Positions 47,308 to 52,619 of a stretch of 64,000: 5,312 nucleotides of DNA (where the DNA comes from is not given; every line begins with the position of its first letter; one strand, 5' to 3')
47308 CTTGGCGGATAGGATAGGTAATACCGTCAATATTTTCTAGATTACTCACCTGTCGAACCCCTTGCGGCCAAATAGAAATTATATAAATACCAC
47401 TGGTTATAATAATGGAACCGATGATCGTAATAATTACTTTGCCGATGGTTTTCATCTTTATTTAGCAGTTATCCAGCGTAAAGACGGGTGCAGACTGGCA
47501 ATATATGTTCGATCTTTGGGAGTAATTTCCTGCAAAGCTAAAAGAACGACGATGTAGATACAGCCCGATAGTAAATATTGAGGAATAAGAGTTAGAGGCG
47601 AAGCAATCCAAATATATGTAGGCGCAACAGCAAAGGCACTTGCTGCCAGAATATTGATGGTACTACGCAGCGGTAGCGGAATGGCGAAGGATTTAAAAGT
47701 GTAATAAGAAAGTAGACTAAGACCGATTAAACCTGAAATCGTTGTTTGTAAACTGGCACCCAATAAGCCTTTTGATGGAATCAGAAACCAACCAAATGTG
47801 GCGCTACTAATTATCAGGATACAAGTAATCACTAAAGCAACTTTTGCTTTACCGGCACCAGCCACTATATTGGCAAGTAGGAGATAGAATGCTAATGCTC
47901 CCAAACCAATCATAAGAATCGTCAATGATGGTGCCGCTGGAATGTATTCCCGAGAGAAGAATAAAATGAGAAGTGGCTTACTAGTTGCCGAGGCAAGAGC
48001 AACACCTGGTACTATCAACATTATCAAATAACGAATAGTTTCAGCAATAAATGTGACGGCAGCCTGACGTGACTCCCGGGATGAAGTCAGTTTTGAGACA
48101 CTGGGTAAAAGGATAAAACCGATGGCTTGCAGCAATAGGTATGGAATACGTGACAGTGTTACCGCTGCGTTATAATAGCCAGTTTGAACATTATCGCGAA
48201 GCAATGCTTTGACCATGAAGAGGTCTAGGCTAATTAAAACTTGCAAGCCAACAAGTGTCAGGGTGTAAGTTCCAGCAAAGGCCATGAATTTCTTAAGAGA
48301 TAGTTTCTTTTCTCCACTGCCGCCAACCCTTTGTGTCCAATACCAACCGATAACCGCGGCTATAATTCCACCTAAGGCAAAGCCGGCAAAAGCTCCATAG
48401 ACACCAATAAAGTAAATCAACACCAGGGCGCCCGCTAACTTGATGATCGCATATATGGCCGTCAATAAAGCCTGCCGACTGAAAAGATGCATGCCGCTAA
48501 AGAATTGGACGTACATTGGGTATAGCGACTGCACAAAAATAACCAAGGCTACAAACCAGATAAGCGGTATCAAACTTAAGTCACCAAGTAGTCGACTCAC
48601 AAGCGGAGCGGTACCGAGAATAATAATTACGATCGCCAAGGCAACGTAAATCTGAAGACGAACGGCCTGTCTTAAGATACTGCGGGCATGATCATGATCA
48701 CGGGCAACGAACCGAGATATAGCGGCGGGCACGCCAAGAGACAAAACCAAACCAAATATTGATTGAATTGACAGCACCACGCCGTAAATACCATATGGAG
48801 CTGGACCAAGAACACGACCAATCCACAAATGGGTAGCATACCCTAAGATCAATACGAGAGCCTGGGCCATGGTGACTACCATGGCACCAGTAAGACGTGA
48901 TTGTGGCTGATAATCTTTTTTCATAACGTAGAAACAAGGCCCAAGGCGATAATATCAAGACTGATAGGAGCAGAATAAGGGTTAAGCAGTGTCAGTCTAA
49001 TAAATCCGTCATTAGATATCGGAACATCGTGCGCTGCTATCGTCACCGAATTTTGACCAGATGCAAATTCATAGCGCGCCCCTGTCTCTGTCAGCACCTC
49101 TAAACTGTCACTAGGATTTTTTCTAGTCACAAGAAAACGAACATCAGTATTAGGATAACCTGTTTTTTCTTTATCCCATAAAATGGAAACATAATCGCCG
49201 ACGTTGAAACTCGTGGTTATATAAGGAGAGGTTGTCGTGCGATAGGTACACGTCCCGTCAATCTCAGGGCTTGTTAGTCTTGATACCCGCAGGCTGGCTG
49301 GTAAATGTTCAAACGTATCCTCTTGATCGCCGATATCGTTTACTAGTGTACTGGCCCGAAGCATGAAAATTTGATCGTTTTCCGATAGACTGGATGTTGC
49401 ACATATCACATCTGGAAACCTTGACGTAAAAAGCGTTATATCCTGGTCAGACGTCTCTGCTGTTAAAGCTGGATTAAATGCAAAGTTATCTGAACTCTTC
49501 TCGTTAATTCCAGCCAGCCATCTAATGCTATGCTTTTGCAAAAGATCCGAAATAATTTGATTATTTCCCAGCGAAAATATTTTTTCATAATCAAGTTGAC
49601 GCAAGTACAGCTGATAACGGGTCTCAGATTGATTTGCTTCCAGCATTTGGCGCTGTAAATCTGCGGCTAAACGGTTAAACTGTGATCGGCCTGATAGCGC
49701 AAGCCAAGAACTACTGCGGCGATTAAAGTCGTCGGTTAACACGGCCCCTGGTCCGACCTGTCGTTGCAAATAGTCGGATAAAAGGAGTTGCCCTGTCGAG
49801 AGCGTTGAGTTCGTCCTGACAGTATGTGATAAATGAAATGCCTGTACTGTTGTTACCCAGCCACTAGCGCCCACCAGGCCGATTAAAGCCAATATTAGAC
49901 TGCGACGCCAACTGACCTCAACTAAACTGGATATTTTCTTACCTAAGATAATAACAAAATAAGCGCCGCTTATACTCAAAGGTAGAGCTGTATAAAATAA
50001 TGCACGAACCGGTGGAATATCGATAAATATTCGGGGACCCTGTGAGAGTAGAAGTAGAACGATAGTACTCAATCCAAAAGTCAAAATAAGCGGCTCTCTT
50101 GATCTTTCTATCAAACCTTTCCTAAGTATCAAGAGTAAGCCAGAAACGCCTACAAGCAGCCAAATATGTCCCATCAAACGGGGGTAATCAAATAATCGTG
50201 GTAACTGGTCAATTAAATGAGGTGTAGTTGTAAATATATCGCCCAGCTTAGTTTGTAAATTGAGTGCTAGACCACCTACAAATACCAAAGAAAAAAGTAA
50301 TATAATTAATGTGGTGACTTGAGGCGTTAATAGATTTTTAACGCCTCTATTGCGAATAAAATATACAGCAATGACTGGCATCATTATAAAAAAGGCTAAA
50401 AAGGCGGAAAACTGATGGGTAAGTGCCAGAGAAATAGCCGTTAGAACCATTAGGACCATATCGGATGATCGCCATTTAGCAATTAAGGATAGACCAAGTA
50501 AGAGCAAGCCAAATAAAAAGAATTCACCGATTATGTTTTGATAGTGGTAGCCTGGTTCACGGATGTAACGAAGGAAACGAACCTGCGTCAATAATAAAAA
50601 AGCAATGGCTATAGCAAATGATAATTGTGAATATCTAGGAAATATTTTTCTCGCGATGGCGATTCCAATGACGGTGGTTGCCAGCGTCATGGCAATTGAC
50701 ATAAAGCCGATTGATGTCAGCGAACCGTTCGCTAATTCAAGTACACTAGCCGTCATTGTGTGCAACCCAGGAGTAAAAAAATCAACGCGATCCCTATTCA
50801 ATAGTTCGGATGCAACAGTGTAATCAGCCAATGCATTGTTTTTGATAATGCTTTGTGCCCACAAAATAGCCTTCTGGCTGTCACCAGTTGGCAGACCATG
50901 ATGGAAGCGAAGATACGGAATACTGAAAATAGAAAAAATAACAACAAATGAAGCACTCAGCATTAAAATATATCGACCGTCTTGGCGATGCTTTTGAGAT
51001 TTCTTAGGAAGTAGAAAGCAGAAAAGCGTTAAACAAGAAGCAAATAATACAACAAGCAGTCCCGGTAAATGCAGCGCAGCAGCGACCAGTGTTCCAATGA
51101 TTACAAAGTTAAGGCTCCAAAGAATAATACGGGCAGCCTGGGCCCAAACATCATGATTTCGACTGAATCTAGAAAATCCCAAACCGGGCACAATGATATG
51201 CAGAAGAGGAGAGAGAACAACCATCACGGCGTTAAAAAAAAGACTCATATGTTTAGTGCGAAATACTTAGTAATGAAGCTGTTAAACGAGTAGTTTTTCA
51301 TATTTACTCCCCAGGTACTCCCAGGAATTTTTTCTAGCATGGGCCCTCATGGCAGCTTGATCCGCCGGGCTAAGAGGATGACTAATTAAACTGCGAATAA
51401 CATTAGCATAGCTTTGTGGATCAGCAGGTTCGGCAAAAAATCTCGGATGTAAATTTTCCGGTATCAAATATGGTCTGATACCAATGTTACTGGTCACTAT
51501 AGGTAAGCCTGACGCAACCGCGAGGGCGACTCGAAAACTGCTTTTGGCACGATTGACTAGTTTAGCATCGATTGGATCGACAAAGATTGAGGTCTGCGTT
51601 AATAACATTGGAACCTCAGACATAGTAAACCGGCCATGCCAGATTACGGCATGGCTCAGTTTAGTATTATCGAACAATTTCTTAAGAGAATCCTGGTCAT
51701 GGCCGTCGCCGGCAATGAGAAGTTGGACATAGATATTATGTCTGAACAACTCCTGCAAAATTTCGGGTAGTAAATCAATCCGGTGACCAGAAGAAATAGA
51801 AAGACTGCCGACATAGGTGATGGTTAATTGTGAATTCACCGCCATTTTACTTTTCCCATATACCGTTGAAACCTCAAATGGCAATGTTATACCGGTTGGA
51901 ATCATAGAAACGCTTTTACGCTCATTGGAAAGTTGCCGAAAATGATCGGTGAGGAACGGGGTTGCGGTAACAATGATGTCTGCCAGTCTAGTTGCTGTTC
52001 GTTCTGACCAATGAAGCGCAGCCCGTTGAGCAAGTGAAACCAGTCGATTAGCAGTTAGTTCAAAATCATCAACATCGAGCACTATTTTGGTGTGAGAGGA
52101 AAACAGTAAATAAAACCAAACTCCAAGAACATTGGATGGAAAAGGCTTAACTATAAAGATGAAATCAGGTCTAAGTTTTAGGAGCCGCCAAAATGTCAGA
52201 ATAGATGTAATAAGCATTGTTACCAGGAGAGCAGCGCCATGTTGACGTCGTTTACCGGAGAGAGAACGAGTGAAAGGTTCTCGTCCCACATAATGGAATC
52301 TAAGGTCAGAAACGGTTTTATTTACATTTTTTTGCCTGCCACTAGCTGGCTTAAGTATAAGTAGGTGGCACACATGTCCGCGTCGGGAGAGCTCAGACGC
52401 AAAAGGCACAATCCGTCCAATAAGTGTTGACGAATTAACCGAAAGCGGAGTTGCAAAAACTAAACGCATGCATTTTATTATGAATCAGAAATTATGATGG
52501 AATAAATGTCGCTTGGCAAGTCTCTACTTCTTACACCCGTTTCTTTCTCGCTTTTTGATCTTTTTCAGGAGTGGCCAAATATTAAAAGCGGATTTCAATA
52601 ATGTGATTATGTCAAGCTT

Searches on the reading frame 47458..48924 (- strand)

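Call 10: search_protein_families(library=pfam, proteins=[window:47458-48924:-], max_evalue=0.0001)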
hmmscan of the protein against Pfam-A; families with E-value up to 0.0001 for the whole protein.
window:47458-48924:- (488 aa): 3 families
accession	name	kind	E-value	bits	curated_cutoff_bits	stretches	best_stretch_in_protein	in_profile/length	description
PF01943.22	Polysacc_synt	-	5.1e-20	72.5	28.2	1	13-279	4-273/274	Polysaccharide biosynthesis protein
PF13440.11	Polysacc_synt_3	-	1.2e-17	64.6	23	1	37-331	4-292/293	Polysaccharide biosynthesis protein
PF03023.19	MurJ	-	4.8e-07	29.2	27.4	1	76-445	48-436/451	Lipid II flippase MurJ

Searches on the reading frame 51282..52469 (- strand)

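Call 10: search_protein_families(library=pfam, proteins=[window:51282-52469:-], max_evalue=0.0001)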
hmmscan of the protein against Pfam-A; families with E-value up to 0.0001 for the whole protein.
window:51282-52469:- (395 aa): 4 families
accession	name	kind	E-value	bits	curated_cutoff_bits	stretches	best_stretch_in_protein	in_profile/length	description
PF13692.12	Glyco_trans_1_4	-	8e-16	59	27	1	216-363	3-141/142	Glycosyl transferases group 1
PF00534.26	Glycos_transf_1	-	1.6e-14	54.3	26.4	1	214-379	15-170/172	Glycosyl transferases group 1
PF13579.12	Glyco_trans_4_4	-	4.5e-10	40.5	29.7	1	23-193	10-158/158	Glycosyl transferase 4-like domain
PF13439.12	Glyco_transf_4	-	3.7e-06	27.5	28.5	1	23-195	11-167/170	Glycosyltransferase Family 4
